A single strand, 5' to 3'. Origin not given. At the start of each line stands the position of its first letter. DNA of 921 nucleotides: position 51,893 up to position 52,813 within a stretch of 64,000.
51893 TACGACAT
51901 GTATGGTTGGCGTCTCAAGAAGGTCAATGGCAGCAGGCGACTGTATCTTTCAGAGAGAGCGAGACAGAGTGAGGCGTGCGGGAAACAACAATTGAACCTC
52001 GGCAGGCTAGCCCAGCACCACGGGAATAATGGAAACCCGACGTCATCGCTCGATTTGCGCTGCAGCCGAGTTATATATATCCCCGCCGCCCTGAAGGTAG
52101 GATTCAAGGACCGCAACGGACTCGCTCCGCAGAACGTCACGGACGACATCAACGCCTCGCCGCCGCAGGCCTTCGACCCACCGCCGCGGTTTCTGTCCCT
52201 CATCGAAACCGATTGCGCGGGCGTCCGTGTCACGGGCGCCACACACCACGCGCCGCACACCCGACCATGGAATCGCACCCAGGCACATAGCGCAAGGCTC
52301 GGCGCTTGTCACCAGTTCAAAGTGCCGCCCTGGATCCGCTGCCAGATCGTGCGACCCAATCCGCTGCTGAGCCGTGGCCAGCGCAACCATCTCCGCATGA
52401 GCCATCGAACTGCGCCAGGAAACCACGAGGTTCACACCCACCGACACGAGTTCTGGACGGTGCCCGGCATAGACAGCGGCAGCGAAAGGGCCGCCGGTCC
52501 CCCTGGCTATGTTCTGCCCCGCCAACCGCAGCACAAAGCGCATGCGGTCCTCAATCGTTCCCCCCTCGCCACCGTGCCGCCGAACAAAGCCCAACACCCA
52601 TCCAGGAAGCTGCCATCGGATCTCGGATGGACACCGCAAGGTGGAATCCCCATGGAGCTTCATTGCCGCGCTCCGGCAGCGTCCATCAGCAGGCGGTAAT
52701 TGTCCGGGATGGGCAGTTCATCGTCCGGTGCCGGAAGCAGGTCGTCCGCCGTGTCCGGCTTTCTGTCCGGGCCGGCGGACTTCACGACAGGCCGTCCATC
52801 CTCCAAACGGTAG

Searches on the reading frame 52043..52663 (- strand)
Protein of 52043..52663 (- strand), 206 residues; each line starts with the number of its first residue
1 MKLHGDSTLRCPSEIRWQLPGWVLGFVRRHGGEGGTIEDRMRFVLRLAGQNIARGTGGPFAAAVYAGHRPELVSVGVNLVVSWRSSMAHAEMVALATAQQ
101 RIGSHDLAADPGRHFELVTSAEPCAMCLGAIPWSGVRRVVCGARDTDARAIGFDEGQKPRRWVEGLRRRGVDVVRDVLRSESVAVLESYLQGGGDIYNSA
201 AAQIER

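Call 5: search_protein_families(library=pfam, proteins=[window:52043-52663:-], max_evalue=0.1)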
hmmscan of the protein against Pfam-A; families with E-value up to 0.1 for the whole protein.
window:52043-52663:- (206 aa): 3 families
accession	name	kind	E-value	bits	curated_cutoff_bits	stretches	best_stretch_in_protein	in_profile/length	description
PF00383.29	dCMP_cyt_deam_1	-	2.5e-12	47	25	1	41-142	8-101/102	Cytidine and deoxycytidylate deaminase zinc-binding region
PF14437.12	MafB19-deam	-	2.1e-06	28.1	27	1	82-151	45-109/142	MafB19-like deaminase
PF14439.12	Bd3614-deam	-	0.033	14.6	38.5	1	66-136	15-79/113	Bd3614-like deaminase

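Call 15: find_encoding_contigs(protein=window:52043-52663:-, flank=6000)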
Protein window:52043-52663:- (206 aa): no gene with exactly this product is on record in the collection.

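Call 45: find_homologous_proteins(query=window:52043-52663:-, max_evalue=1e-40)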
Query window:52043-52663:- (206 aa): 6224 proteins with E <= 1e-40 among 8000 candidates; the best 120 are listed.
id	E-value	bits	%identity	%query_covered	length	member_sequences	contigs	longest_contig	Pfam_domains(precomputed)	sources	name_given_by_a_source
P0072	1.3e-132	458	100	100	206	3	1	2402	PF00383.30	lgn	-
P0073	3.2e-81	290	74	89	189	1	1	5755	PF00383.30,PF14437.13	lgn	-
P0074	2.0e-79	284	69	93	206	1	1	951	PF00383.30,PF14437.13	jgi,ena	-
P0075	1.1e-70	256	76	79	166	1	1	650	PF00383.30,PF14437.13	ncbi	-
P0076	2.4e-68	248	74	77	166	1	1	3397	PF00383.30,PF14437.13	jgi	jgi:tRNA(Arg) A34 adenosine deaminase TadA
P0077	1.8e-63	232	59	91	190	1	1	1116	PF00383.30,PF14437.13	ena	-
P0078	7.1e-63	230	61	90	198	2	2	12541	PF00383.30,PF14437.13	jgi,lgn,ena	jgi:tRNA(Arg) A34 adenosine deaminase TadA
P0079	2.1e-62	229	58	89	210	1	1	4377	PF00383.30,PF14437.13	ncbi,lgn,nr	ncbi:MAG: nucleoside deaminase [Nitrospira sp.]|nr:nucleoside deaminase [Nitrospira sp.]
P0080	2.2e-62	228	58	91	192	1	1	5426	PF00383.30,PF14437.13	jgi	jgi:tRNA(Arg) A34 adenosine deaminase TadA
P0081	2.9e-62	228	59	90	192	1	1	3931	PF00383.30,PF14437.13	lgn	-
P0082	3.3e-62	228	59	90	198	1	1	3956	PF00383.30,PF14437.13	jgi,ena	-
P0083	3.4e-62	228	60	94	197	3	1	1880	PF00383.30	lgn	-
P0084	4.2e-62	228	62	90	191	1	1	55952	PF00383.30,PF14437.13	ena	-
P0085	4.6e-62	227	60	90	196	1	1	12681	PF00383.30,PF14437.13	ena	-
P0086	1.2e-61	226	58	94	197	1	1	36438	PF00383.30,PF14437.13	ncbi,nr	ncbi:MAG: tRNA-specific adenosine deaminase [Planctomycetes bacterium RBG_16_55_9]|nr:MAG: tRNA-spec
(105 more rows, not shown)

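Call 47: find_encoding_contigs(protein=P0072, flank=10000, max_places=6)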
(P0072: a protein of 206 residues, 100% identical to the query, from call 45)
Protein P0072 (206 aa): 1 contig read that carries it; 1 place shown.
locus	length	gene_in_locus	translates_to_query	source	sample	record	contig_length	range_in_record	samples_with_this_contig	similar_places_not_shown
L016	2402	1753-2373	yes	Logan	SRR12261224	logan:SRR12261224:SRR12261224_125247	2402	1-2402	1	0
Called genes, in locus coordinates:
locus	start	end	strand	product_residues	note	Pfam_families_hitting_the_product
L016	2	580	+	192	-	?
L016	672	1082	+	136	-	PF01502:PRA-CH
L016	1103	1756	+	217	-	PF08334:T2SSG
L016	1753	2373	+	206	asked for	PF00383:dCMP_cyt_deam_1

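Call 48: find_encoding_contigs(protein=P0074, flank=10000, max_places=4)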
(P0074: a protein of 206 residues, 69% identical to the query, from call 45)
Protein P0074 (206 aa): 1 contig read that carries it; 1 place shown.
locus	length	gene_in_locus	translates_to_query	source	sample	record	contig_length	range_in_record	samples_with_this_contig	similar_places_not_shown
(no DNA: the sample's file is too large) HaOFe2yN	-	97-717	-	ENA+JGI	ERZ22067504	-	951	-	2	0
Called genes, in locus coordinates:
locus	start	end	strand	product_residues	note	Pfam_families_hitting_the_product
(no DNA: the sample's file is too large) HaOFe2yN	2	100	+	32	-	?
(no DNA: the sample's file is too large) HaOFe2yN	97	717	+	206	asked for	PF00383:dCMP_cyt_deam_1, PF14437:MafB19-deam (faint)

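Call 70: search_protein_families(library=ncbifam, proteins=[window:52043-52663:-], max_evalue=0.001)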
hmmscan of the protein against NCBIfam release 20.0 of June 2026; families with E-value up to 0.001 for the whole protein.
window:52043-52663:- (206 aa): 2 families
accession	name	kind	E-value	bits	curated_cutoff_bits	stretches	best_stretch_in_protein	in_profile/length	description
NF008113.2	PRK10860.1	equivalog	8.9e-10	38.6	150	1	41-189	11-147/165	tRNA adenosine(34) deaminase TadA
TIGR00326.1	eubact_ribD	equivalog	5.3e-05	22.6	156.35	1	84-191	39-134/343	bifunctional diaminohydroxyphosphoribosylaminopyrimidine deaminase/5-amino-6-(5-phosphoribosylamino)uracil reductase RibD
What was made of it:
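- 52043..52663 (-): Flanking host gene: TadA-like nucleoside/cytidine deaminase, the last gene of the conserved lexA-hisI-T2SSG-deaminase block. Calls 5, 45, 47 and 70.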

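Call 90: list_cluster_members(proteins=[P0075, P0076, P0074, P0078, P0004, P0006, P0084, P0085, P0077, P0079])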
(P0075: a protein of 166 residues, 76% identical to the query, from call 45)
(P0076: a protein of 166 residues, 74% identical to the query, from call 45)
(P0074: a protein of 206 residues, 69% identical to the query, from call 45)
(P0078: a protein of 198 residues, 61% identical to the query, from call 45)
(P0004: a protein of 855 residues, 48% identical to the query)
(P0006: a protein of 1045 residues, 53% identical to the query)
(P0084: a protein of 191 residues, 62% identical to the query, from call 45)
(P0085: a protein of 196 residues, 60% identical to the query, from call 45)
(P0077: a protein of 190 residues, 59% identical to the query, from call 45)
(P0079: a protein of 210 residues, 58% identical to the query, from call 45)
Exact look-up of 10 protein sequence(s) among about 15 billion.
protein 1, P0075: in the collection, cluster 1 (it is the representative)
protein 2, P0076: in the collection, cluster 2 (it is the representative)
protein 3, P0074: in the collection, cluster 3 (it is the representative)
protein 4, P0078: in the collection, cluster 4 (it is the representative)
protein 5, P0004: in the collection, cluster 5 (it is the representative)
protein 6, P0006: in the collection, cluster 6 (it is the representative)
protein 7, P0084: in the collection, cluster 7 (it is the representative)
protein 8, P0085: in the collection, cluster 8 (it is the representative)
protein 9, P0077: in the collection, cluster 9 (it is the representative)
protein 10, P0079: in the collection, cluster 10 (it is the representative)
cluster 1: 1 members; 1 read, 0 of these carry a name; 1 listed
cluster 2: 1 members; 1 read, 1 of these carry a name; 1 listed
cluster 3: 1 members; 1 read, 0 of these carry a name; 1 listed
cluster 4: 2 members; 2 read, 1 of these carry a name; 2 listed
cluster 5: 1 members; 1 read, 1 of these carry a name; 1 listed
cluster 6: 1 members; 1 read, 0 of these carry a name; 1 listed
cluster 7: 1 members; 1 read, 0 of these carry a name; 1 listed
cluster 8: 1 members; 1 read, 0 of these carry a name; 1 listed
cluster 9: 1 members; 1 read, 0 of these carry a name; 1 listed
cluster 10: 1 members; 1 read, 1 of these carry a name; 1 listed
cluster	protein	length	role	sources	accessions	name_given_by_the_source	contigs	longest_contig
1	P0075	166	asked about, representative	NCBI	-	-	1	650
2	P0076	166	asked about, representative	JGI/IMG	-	tRNA(Arg) A34 adenosine deaminase TadA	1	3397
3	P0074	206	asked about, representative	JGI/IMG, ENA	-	-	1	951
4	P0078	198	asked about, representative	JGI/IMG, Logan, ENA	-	tRNA(Arg) A34 adenosine deaminase TadA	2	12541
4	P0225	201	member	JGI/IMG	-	-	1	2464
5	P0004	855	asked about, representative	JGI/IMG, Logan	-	PAS domain S-box-containing protein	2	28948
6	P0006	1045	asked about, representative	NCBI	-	-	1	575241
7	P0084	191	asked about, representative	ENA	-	-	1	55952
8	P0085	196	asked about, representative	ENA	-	-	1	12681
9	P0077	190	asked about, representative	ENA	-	-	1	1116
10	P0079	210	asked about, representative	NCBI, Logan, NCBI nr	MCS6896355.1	MAG: nucleoside deaminase [Nitrospira sp.] | nucleoside deaminase [Nitrospira sp.]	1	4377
